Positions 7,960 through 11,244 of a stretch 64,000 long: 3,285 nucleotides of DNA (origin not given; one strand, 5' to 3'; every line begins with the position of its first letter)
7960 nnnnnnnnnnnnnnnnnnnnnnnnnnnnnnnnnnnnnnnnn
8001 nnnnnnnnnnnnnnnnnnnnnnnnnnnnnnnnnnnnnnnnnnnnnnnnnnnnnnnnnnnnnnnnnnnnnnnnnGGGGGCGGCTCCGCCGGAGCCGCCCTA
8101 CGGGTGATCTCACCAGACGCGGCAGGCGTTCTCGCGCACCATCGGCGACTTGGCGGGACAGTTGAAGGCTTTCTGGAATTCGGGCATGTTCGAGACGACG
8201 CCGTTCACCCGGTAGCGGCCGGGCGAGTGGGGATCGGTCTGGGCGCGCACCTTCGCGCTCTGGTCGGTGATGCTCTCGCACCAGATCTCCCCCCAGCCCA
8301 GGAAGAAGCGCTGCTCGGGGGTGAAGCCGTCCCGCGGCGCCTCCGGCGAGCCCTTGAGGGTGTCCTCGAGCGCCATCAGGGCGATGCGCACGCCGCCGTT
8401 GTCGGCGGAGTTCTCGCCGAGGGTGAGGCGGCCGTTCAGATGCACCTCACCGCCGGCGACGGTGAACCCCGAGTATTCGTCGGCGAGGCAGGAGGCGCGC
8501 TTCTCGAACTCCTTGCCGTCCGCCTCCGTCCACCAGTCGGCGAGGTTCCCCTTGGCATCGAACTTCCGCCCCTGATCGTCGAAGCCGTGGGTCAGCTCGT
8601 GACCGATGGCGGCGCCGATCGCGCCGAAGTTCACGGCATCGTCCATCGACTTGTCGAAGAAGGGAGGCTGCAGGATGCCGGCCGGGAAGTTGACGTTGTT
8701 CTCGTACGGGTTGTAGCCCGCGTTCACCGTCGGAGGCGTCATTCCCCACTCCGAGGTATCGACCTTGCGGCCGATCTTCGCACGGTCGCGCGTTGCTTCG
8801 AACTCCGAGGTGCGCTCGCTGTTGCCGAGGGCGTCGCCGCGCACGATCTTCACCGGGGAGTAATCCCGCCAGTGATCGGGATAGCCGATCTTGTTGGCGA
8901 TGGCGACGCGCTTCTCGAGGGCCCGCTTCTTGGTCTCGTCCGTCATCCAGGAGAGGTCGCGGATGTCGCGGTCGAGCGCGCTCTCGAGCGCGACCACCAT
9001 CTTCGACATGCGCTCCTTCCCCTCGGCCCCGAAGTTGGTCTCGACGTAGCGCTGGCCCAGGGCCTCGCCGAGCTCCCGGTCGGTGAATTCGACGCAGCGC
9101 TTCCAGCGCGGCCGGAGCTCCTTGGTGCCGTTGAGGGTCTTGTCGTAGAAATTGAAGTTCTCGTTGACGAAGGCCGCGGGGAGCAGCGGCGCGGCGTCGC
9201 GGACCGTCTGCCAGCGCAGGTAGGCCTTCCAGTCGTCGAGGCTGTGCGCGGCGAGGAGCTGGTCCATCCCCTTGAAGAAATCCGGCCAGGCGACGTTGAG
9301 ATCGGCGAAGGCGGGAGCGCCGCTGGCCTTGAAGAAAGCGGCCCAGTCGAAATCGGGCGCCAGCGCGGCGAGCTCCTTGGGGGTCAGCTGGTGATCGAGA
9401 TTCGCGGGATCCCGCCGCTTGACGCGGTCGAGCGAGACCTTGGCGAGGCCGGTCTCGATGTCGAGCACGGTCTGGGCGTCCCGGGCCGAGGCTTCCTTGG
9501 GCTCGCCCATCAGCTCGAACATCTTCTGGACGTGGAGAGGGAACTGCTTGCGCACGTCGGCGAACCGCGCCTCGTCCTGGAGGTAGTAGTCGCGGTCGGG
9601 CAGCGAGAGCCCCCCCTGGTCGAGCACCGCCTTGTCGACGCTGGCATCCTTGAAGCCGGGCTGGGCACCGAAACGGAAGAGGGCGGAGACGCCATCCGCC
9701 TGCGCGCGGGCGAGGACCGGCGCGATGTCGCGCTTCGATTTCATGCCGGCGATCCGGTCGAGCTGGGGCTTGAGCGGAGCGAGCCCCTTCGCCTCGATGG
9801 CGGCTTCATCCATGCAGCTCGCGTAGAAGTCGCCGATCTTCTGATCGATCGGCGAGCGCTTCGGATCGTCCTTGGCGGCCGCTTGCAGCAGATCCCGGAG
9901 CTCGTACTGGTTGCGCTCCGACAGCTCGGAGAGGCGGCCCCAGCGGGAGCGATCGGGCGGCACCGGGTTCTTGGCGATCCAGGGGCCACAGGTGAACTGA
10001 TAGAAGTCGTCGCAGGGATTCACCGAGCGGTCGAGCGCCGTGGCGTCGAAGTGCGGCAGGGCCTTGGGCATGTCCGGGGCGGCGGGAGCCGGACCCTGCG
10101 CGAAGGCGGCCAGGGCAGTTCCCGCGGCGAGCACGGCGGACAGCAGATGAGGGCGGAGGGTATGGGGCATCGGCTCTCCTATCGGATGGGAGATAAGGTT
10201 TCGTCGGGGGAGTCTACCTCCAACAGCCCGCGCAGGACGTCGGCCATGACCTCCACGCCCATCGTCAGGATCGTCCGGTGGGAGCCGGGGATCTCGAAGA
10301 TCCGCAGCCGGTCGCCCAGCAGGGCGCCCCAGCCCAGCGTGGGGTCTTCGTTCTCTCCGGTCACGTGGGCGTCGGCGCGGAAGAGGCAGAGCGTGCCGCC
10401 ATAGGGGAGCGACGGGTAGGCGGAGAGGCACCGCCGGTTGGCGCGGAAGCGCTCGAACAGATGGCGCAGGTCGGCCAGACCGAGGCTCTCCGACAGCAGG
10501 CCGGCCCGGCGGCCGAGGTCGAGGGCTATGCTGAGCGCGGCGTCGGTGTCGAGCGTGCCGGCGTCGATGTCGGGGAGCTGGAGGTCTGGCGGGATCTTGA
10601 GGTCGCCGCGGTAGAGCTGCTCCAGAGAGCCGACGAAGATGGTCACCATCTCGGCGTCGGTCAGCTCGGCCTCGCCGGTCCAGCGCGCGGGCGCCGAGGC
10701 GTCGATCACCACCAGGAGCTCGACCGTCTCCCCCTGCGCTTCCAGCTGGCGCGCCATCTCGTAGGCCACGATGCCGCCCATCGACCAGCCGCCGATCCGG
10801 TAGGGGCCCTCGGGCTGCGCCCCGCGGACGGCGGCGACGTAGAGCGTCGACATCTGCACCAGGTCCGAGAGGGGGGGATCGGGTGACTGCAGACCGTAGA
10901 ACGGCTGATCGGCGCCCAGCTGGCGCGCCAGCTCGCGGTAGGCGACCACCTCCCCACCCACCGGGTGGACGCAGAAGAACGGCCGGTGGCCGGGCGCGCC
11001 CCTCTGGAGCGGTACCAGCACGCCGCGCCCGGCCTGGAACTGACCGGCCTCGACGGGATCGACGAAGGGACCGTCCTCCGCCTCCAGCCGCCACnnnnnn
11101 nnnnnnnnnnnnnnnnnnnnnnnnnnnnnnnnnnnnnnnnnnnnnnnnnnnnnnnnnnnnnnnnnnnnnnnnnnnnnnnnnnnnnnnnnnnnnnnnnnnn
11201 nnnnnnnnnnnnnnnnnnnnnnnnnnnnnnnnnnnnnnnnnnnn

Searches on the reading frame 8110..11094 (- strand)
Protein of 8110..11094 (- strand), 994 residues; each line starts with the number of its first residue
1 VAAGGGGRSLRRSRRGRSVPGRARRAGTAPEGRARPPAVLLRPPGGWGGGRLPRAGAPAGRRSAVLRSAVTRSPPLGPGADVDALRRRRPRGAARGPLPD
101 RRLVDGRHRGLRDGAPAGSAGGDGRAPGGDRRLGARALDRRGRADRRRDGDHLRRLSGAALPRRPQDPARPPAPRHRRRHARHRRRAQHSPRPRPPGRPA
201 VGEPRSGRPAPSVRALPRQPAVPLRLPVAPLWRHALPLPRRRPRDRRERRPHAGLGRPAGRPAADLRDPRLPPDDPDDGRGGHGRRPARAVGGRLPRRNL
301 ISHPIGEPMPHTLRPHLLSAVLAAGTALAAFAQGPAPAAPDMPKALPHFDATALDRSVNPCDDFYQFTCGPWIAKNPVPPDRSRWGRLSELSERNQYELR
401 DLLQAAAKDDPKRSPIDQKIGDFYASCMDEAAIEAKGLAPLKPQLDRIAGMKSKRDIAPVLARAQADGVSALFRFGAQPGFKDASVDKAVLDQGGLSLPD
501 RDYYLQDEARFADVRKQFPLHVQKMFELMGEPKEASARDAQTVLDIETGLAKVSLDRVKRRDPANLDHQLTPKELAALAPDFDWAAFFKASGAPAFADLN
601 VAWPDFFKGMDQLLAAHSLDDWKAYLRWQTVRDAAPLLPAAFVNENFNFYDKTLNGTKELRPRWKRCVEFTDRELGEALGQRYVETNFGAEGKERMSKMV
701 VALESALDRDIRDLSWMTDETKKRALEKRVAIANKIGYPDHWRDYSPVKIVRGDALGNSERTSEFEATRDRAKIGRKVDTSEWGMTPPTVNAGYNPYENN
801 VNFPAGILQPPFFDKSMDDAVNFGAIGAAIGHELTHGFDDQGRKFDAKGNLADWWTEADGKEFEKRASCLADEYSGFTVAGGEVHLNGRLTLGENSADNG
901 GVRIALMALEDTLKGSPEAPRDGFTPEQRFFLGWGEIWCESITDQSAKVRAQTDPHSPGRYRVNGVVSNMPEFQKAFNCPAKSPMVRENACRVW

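Call 11: search_protein_families(library=pfam, proteins=[window:8110-11094:-], max_evalue=0.00001)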
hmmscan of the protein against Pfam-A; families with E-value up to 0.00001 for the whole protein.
window:8110-11094:- (994 aa): 2 families
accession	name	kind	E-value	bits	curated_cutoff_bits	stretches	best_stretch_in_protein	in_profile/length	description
PF05649.18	Peptidase_M13_N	-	1.7e-123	413.3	32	1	360-739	1-381/381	Peptidase family M13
PF01431.27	Peptidase_M13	-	2.9e-72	243.1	24.5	1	791-993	1-205/205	Peptidase family M13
